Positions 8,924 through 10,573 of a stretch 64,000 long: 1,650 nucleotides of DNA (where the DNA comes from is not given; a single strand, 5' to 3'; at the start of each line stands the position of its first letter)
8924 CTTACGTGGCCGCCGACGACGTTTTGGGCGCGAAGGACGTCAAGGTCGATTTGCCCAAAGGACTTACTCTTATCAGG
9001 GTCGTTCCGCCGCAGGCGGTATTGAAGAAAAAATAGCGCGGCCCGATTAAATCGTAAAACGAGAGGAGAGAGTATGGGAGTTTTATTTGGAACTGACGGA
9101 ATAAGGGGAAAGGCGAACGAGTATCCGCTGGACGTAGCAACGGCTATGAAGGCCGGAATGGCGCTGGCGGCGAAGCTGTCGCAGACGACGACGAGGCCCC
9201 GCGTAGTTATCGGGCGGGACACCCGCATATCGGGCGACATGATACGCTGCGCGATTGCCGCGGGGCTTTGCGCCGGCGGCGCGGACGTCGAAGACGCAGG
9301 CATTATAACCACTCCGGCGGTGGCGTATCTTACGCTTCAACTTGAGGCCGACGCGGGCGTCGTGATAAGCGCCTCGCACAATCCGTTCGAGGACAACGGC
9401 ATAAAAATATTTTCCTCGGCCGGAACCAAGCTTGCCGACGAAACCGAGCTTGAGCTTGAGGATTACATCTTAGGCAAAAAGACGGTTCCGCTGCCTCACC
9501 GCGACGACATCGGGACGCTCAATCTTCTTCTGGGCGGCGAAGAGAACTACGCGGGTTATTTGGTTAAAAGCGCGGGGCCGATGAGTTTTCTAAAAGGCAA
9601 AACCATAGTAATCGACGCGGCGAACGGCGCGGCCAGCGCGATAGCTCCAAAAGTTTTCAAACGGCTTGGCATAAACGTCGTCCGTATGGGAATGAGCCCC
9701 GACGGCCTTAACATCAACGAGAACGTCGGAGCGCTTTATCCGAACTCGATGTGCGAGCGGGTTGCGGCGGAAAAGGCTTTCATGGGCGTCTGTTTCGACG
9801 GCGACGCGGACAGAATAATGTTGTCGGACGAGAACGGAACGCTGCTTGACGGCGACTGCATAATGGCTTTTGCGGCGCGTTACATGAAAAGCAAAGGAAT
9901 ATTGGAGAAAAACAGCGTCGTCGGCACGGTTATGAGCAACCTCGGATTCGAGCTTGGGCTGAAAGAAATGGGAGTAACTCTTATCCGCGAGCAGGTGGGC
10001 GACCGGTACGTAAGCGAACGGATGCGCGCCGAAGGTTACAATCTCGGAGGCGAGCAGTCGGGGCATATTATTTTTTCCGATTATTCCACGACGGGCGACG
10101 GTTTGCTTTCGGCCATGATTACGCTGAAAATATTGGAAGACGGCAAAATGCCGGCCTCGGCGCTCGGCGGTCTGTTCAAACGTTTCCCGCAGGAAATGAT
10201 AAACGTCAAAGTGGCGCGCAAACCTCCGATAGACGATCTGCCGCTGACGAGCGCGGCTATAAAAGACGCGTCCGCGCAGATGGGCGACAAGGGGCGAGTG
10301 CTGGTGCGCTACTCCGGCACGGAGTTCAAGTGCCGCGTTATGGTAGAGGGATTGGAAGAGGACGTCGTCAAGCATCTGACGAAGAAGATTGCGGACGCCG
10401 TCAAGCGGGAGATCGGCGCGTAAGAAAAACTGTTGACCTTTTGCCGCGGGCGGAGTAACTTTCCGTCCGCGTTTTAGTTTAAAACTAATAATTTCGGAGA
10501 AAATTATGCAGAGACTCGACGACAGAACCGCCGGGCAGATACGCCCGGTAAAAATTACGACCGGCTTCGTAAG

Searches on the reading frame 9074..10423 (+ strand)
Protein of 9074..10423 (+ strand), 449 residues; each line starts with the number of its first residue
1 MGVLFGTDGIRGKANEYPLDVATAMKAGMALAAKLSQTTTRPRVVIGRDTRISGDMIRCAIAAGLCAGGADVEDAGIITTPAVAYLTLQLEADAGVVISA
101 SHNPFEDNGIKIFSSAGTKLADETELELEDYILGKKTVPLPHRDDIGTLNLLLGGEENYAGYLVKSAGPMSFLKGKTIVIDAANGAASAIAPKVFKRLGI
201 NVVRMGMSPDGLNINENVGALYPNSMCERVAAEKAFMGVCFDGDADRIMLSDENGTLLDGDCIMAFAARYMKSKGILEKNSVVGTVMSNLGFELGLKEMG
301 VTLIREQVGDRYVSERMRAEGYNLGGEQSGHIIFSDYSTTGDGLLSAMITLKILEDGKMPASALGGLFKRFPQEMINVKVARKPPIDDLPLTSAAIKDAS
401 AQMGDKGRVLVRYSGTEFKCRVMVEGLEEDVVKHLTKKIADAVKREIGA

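Call 69: search_protein_families(library=ncbifam, proteins=[window:9074-10423:+], max_evalue=1e-20)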
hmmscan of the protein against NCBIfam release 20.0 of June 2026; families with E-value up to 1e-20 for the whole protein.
window:9074-10423:+ (449 aa): 5 families
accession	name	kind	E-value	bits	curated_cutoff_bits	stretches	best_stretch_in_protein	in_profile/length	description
TIGR01455.1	glmM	equivalog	5.8e-159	529.5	447.55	1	5-444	1-441/442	phosphoglucosamine mutase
TIGR03990.1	Arch_GlmM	equivalog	2e-88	297.2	439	1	4-443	3-444/444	phosphoglucosamine mutase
NF007088.0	PRK09542.1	equivalog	1e-46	159.9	618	1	11-444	18-454/456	phosphomannomutase/phosphoglucomutase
NF046027.1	PhglucPhmanMutPgmG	equivalog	1.9e-30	106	600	1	19-359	23-356/460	phosphoglucomutase/phosphomannomutase PgmG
NF011943.0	PRK15414.1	subfamily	8.5e-30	104.1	801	1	8-350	10-351/456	phosphomannomutase CpsG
